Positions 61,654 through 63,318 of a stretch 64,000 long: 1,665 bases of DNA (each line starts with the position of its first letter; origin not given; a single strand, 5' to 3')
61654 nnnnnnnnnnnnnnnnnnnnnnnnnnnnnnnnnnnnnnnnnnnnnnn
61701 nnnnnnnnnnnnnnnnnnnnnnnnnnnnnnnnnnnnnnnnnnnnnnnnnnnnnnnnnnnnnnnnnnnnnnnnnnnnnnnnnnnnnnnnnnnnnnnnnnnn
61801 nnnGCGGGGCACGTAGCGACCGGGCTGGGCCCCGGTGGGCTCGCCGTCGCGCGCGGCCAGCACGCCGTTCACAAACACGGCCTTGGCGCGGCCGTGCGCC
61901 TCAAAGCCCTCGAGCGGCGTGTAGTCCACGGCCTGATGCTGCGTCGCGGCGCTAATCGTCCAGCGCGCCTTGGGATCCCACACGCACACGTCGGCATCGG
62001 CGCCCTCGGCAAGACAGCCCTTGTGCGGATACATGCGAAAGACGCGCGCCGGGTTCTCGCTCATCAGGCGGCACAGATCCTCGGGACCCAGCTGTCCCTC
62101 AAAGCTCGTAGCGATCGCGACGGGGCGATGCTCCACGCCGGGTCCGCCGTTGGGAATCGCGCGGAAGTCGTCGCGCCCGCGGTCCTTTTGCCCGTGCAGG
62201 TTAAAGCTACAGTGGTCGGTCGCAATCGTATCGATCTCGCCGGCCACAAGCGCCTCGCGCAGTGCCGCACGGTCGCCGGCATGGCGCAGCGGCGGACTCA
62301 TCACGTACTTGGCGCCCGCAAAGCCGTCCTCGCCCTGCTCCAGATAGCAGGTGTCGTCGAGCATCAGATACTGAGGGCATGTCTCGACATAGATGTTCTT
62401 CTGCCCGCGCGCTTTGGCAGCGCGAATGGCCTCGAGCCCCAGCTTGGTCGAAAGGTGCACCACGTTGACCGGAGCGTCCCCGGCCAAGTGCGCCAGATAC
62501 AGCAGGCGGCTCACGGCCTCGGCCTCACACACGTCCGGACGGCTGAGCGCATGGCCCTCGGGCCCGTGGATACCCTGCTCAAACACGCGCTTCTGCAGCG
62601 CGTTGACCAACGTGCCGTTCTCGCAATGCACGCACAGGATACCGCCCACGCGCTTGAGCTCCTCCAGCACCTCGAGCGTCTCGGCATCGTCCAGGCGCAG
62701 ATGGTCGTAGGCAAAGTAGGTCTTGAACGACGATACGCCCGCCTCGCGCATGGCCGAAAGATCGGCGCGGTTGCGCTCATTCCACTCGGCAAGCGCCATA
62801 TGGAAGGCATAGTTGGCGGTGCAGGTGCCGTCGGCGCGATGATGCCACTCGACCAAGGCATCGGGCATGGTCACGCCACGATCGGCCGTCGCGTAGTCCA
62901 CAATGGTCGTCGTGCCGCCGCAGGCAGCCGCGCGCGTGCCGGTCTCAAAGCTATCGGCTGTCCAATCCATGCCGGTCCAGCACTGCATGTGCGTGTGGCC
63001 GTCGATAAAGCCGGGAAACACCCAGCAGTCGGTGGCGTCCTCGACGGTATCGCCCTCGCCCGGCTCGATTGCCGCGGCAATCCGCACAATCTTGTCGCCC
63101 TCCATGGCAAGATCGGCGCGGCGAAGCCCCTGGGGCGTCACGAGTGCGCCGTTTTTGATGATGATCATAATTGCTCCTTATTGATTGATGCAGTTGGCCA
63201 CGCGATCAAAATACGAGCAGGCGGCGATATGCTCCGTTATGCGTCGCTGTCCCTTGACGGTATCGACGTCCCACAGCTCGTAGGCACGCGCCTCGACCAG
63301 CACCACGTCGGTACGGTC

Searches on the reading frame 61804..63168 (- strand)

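Call 91: search_protein_families(library=ncbifam, proteins=[window:61804-63168:-], max_evalue=0.00001)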
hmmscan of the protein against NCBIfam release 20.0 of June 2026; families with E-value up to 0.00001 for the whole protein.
window:61804-63168:- (455 aa): 46 families (the best 25 are shown)
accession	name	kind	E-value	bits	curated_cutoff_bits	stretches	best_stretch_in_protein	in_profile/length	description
TIGR02033.1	D-hydantoinase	equivalog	4.2e-150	500.6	393.25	1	2-455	1-454/454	dihydropyrimidinase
NF009941.0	PRK13404.1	subfamily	7.5e-116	387.6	647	1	2-454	6-460/478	dihydropyrimidinase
TIGR03178.1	allantoinase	equivalog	1.4e-68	231.7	357.85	1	2-454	2-440/441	allantoinase AllB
TIGR00857.1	pyrC_multi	subfamily_domain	1.2e-66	225.5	279.05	1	17-441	5-411/412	dihydroorotase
NF004839.0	PRK06189.1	equivalog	8.8e-64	215.8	631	1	2-451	5-443/451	allantoinase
NF058539.1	ergo_uti2_ErtD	equivalog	1.8e-61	208.4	650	1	6-437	7-428/449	hydantoin-5-propionate amidohydrolase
NF058538.1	ergo_util_ErtD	equivalog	1.4e-58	198.8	600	1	6-450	6-439/446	hydantoin-5-propionate amidohydrolase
NF002668.0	PRK02382.1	equivalog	5.8e-55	186.7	452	1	16-424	12-397/436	dihydroorotase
NF006559.0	PRK09060.1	equivalog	5.5e-53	179.8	482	1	2-453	7-436/444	dihydroorotase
NF006688.0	PRK09236.1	equivalog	2.2e-50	171.8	535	1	2-444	4-431/444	dihydroorotase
NF005751.0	PRK07575.1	equivalog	7.9e-49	166.3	529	1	2-444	5-425/440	dihydroorotase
NF006837.0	PRK09357.1-2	equivalog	1.4e-46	159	575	1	2-440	3-423/428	dihydroorotase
NF006836.0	PRK09357.1-1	equivalog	3.5e-46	157.8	538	1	10-444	9-429/432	dihydroorotase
NF006839.0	PRK09357.1-4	equivalog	3.6e-46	157.6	576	1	1-435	1-416/422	dihydroorotase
NF005960.0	PRK08044.1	equivalog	2.7e-44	151.6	688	1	2-407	5-401/453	allantoinase AllB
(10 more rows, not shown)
